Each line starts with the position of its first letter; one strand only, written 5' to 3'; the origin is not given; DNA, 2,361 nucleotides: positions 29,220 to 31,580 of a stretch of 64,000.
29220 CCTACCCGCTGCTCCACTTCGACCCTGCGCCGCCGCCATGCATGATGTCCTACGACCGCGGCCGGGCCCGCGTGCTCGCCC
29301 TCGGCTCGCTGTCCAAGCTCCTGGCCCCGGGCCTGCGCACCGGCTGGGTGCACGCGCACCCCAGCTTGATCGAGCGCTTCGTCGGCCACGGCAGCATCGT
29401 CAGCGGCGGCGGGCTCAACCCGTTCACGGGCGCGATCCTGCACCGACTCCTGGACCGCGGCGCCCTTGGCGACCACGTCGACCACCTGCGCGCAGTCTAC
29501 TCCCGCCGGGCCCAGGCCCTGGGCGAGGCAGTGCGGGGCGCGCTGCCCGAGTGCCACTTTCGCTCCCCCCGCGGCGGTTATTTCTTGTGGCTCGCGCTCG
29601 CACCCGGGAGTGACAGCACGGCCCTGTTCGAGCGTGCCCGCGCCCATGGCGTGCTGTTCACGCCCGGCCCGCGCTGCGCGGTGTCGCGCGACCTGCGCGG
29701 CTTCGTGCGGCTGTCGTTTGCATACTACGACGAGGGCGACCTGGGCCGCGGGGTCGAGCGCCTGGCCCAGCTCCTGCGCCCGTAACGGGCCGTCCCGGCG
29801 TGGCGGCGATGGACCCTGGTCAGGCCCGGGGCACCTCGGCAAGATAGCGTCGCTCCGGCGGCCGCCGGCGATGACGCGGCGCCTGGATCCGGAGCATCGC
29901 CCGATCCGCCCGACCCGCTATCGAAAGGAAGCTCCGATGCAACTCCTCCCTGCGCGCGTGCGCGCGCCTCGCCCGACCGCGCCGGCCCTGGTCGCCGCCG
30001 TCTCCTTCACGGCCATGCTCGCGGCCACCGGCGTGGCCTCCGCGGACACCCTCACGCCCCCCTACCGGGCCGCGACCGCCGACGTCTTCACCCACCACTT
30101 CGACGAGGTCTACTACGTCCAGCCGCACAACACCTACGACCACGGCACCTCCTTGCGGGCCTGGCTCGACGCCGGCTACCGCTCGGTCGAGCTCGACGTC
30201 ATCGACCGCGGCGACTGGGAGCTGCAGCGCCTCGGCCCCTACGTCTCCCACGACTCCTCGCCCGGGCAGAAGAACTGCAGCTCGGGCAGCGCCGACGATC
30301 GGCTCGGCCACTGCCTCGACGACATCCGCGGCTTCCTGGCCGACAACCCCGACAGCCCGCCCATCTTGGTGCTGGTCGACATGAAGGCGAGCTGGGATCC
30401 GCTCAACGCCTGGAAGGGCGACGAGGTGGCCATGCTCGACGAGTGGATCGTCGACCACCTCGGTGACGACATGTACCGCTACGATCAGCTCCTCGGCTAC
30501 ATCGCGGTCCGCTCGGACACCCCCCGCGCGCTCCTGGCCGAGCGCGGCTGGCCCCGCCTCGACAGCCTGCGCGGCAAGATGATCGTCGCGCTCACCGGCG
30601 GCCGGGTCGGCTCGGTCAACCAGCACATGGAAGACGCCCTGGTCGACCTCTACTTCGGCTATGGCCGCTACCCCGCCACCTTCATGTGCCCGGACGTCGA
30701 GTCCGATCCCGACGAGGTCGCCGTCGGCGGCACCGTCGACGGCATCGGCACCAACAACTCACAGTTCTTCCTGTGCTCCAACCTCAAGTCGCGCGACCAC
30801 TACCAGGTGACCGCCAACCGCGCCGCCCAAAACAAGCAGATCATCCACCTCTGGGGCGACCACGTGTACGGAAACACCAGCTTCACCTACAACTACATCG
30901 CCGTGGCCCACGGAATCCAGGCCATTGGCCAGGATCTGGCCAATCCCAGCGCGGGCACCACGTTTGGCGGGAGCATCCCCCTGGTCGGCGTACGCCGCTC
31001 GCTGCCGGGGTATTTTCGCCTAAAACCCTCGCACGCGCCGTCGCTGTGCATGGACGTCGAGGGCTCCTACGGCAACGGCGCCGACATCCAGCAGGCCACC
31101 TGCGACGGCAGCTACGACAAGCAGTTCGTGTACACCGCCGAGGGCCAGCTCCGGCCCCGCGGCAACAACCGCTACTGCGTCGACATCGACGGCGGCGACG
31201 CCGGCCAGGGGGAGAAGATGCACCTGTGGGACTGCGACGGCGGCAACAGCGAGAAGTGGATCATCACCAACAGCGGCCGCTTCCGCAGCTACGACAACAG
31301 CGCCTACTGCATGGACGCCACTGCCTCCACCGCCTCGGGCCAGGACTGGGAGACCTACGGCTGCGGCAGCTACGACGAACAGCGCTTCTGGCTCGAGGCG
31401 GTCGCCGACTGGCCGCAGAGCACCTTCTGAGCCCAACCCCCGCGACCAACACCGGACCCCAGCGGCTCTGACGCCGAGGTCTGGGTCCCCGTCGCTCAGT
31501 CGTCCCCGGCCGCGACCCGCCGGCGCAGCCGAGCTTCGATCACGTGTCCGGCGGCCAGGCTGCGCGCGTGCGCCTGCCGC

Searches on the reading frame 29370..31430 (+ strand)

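Call 86: search_protein_families(library=pfam, proteins=[window:29370-31430:+], max_evalue=0.00001)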
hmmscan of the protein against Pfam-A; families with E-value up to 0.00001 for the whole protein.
window:29370-31430:+ (686 aa): 3 families
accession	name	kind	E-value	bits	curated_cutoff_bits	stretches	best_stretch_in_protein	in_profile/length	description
PF00652.28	Ricin_B_lectin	-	1.3e-17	64.6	29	1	551-671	5-124/126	Ricin-type beta-trefoil lectin domain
PF14200.12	RicinB_lectin_2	-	2.3e-11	44.6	25.6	0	599-660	21-86/89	Ricin-type beta-trefoil lectin domain-like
PF16670.11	PI-PLC-C1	-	2.8e-07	30.4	29.9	1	307-411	108-216/329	Phosphoinositide phospholipase C, Ca2+-dependent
